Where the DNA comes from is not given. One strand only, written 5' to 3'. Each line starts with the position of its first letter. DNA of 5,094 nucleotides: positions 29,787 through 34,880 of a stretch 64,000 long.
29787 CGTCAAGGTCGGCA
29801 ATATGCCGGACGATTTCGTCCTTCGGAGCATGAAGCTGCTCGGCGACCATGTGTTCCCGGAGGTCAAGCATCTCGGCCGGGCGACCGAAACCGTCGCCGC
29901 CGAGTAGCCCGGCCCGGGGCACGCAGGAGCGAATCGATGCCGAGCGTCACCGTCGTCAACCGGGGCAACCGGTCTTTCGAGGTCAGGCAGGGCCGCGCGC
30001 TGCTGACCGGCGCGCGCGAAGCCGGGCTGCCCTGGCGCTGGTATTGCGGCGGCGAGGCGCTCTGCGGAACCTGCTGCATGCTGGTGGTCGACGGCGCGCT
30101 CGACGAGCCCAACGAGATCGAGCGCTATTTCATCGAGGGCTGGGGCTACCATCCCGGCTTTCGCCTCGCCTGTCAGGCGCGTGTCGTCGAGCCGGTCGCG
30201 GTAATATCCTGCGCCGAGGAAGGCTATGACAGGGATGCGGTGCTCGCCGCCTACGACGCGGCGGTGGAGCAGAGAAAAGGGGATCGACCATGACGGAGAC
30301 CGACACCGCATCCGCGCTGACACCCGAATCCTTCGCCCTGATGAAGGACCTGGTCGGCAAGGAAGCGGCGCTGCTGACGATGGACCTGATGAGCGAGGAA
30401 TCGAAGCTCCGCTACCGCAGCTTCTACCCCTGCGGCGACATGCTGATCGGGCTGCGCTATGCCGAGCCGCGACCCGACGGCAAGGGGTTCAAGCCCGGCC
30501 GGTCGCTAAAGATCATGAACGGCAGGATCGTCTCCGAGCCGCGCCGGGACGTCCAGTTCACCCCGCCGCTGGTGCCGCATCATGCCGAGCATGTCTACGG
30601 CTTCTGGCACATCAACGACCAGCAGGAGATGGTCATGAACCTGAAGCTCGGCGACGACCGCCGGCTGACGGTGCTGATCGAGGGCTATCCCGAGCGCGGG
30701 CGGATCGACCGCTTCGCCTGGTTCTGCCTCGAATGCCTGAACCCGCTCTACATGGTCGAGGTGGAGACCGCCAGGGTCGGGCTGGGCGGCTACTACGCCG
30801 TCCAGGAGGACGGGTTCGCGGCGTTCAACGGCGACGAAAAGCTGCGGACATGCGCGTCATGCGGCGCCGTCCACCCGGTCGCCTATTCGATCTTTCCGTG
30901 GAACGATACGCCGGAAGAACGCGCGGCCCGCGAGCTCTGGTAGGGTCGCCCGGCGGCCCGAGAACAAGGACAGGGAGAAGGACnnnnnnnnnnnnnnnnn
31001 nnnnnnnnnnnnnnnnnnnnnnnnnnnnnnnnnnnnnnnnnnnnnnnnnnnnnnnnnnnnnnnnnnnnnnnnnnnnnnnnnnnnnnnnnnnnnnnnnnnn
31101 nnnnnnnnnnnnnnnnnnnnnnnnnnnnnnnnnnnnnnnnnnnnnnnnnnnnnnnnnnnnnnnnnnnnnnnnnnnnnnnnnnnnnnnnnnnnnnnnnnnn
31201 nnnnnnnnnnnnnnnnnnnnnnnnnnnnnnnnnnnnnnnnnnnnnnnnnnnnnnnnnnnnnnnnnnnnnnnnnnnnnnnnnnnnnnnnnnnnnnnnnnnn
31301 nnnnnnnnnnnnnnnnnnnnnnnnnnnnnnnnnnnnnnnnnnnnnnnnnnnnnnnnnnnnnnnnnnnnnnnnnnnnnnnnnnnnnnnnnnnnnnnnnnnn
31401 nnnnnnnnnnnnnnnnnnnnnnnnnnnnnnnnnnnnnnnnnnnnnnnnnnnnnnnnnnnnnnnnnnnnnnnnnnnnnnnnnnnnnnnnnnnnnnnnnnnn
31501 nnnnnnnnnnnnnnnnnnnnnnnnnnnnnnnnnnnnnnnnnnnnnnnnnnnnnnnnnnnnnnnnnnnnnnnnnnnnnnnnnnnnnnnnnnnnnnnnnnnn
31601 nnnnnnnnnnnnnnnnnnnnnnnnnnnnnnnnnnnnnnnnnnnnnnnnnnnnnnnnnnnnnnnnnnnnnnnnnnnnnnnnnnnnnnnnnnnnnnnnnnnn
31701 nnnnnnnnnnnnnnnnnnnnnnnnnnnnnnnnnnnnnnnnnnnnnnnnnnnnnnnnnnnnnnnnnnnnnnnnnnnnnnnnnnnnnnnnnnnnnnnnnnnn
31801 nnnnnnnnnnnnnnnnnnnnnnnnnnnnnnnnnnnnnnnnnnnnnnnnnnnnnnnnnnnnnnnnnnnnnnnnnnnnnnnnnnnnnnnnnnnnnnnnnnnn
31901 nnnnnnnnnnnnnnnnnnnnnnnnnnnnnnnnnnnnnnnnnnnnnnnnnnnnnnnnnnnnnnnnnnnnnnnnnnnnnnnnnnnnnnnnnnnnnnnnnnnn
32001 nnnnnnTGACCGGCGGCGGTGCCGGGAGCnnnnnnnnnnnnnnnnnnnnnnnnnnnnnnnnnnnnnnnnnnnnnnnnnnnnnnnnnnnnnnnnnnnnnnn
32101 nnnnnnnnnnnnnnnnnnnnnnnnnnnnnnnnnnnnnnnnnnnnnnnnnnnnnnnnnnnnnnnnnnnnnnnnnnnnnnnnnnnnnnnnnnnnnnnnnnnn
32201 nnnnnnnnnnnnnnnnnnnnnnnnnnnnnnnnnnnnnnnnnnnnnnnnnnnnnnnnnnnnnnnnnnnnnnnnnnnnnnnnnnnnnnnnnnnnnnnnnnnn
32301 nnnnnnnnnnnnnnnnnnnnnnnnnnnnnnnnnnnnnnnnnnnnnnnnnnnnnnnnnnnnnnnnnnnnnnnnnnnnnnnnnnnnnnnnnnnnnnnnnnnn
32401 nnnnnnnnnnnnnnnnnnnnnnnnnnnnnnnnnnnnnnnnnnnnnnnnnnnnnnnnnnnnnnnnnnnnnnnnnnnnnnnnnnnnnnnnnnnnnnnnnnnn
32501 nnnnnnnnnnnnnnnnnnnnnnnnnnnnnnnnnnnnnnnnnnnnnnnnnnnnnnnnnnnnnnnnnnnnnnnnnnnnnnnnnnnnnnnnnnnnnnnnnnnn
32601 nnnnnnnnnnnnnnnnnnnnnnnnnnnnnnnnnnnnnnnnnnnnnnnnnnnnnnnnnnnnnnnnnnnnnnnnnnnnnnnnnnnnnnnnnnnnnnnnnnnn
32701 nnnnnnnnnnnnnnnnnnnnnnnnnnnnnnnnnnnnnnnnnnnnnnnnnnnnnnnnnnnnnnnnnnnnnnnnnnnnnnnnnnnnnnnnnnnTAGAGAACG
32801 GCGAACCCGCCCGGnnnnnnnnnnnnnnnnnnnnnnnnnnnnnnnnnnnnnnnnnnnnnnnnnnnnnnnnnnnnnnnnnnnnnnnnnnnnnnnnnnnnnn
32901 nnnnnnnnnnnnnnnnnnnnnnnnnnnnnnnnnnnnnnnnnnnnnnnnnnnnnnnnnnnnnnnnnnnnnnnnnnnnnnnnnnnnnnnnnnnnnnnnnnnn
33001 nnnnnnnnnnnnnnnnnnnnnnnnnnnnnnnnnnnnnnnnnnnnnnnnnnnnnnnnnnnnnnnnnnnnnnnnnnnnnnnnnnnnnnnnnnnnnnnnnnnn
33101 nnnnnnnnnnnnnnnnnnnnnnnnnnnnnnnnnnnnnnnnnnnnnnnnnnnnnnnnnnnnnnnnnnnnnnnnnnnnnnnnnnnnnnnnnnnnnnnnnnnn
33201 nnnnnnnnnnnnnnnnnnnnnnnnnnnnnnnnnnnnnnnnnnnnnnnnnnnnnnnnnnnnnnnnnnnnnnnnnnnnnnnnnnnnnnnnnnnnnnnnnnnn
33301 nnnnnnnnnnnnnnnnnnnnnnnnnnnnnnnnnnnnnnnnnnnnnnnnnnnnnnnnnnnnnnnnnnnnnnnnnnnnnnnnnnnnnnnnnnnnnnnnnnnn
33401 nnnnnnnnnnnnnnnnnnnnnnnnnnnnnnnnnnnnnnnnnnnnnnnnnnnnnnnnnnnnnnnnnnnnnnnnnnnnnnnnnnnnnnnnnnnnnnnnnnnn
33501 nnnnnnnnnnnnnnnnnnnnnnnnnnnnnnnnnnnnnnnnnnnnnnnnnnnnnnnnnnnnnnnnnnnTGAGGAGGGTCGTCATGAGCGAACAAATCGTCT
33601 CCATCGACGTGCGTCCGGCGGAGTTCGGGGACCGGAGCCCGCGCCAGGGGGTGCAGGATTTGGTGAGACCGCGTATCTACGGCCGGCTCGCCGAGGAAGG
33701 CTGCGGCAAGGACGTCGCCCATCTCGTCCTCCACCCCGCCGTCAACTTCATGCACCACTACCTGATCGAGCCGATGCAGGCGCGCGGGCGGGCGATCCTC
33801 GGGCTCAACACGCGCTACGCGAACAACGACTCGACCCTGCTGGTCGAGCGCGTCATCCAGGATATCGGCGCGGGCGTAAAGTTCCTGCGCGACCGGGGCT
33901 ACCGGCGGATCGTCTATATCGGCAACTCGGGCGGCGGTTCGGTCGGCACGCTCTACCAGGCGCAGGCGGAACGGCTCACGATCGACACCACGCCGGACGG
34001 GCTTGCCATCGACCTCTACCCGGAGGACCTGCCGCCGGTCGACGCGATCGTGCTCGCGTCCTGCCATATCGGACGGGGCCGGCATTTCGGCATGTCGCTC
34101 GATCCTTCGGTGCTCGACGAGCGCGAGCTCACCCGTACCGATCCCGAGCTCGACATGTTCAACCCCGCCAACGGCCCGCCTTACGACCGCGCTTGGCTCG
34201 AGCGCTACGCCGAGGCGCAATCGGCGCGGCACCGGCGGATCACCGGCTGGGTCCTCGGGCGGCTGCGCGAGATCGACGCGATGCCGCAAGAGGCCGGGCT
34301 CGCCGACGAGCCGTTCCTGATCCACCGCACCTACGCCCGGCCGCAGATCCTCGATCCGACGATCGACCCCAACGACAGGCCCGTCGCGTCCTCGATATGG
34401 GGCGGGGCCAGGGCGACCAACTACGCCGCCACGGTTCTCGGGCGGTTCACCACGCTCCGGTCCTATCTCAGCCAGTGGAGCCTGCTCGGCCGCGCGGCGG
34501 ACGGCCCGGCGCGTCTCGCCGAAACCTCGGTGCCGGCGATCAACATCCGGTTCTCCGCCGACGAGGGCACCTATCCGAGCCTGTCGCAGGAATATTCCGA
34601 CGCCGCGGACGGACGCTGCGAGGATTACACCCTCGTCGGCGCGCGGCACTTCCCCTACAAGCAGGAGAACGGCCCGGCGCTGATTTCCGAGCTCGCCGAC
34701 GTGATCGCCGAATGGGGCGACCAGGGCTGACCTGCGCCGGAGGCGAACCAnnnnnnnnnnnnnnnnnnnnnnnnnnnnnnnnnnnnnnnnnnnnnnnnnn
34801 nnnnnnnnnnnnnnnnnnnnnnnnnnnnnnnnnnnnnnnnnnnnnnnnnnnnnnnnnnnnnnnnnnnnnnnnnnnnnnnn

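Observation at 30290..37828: Three paralogous cupin + C-terminal Cys4-ribbon (HAAO-like) genes within 8 kb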

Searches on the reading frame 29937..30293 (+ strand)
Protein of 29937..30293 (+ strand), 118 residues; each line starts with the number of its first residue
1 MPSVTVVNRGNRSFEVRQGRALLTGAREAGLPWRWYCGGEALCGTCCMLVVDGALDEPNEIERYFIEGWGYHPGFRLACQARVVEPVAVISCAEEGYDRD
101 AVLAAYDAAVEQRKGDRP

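Call 15: search_protein_families(library=pfam, proteins=[window:29937-30293:+], max_evalue=0.001)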
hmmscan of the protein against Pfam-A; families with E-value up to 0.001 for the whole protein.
window:29937-30293:+ (118 aa): 1 family
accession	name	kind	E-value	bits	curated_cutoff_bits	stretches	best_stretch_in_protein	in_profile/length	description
PF00111.32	Fer2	-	7.3e-12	45.5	21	1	7-83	3-76/77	2Fe-2S iron-sulfur cluster binding domain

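Call 24: search_protein_families(library=ncbifam, proteins=[window:29937-30293:+], max_evalue=0.001)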
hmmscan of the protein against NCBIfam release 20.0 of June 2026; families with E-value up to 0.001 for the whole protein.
window:29937-30293:+ (118 aa): 5 families
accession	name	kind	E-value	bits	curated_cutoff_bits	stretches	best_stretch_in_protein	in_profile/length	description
TIGR01941.1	nqrF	equivalog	1.3e-08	34.2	295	1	5-88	35-117/405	NADH:ubiquinone reductase (Na(+)-transporting) subunit F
NF040756.1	corr_regen_AcsV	exception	4.4e-08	32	800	1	10-90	7-84/632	corrinoid activation/regeneration protein AcsV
TIGR02007.1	fdx_isc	equivalog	5.9e-07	29.6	132.1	1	6-86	11-93/110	ISC system 2Fe-2S type ferredoxin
NF041393.1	Frdxn_Halo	equivalog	6.4e-07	29.2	150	1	13-91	39-115/128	ferredoxin Fer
NF004317.0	PRK05713.1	equivalog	5.9e-05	22.5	338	1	1-91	1-84/312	iron-sulfur-binding ferredoxin reductase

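Call 81: search_dna_similar(query=window:29937-30293:+, collection=plasmids, mode=protein, max_evalue=0.00001, max_rows=25)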
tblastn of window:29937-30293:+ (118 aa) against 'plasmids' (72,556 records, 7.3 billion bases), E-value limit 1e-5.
Records with a match: 13; places in all: 13; records where one place covers at least 80% of the query: 5.
Best place of each record, by identity: <60% 13.
By first word of the organism name: Azospirillum 7; Phyllobacterium 3; Priestia 2; Halomicrococcus 1.
By predicted mobility (MOB-suite, as given by PLSDB): non-mobilizable 9; mobilizable 4.
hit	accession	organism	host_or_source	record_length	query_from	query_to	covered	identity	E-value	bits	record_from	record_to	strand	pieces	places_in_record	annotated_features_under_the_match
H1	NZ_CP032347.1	Azospirillum brasilense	soil sample,Agricultural field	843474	4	111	92%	36.6%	2e-9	61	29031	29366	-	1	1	adenylate/guanylate cyclase domain-containing protein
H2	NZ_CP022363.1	Azospirillum sp. TSH58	single cell,paddy soils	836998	4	111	92%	35.7%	5e-9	59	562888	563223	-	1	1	adenylate/guanylate cyclase domain-containing protein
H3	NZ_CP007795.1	Azospirillum argentinense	Triticum aestivum L.,Root,wheat ...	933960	4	111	92%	34.8%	9e-8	56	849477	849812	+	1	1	adenylate/guanylate cyclase domain-containing protein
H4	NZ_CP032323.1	Azospirillum argentinense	soil sample,Agricultural field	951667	4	111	92%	34.8%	9e-8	56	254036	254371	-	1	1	adenylate/guanylate cyclase domain-containing protein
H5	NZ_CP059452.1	Azospirillum brasilense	Prokaryotes,soil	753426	4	111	92%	34.8%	1e-7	55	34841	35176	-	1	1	adenylate/guanylate cyclase domain-containing protein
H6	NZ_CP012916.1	Azospirillum brasilense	Digitaria eriantha,microbe,root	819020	4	89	73%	38.6%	8e-8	56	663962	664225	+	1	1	adenylate/guanylate cyclase domain-containing protein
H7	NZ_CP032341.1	Azospirillum brasilense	soil sample,Agricultural field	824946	4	89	73%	38.6%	8e-8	56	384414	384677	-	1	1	adenylate/guanylate cyclase domain-containing protein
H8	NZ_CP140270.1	Priestia megaterium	Single cell,ginseng rhizosphere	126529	1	89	75%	33.7%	4e-7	54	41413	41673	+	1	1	2Fe-2S iron-sulfur cluster-binding protein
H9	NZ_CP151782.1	Priestia megaterium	whole organism,soil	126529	1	89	75%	33.7%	4e-7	54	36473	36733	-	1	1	2Fe-2S iron-sulfur cluster-binding protein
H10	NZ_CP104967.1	Phyllobacterium sp. A18/5-2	Vicia costata,cell culture,root nodule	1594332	10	90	69%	36.1%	3e-7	54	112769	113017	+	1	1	none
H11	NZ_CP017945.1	Phyllobacterium zundukense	Oxytropis triphylla,cell culture,root ...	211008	13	98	73%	33.0%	2e-6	52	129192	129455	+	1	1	none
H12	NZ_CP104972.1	Phyllobacterium zundukense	Vicia costata,cell culture,root nodule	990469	15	90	64%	35.9%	5e-6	51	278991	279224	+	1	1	adenylate/guanylate cyclase domain-containing protein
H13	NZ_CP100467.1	Halomicrococcus gelatinilyticus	cell culture,sediment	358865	11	83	62%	33.3%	5e-7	54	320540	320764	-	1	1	ASKHA domain-containing protein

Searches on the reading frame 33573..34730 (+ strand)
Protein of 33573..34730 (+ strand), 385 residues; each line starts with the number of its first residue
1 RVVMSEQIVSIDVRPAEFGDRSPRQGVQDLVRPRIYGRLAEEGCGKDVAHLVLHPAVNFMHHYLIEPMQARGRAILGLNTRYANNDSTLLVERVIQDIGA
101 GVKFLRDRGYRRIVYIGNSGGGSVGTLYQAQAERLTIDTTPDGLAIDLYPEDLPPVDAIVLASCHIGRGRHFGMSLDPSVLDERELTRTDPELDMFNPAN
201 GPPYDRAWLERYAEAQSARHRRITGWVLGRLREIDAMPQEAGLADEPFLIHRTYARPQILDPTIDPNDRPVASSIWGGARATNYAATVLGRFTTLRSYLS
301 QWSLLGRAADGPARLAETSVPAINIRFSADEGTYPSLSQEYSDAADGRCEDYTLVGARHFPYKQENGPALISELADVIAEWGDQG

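Call 15: search_protein_families(library=pfam, proteins=[window:33573-34730:+], max_evalue=0.001)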
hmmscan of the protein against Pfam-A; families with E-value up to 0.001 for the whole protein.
window:33573-34730:+ (385 aa): 0 families

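Call 24: search_protein_families(library=ncbifam, proteins=[window:33573-34730:+], max_evalue=0.001)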
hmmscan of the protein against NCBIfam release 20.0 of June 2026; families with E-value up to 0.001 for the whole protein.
window:33573-34730:+ (385 aa): 0 families

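Call 46: search_protein_families(library=pfam, proteins=[window:33582-34730:+], max_evalue=10)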
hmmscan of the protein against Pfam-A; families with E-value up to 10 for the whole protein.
window:33582-34730:+ (382 aa): 1 family
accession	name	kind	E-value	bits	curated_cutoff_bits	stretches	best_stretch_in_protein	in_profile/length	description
PF12048.14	DUF3530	-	0.029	14.1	29.8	1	86-131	173-218/310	Protein of unknown function (DUF3530)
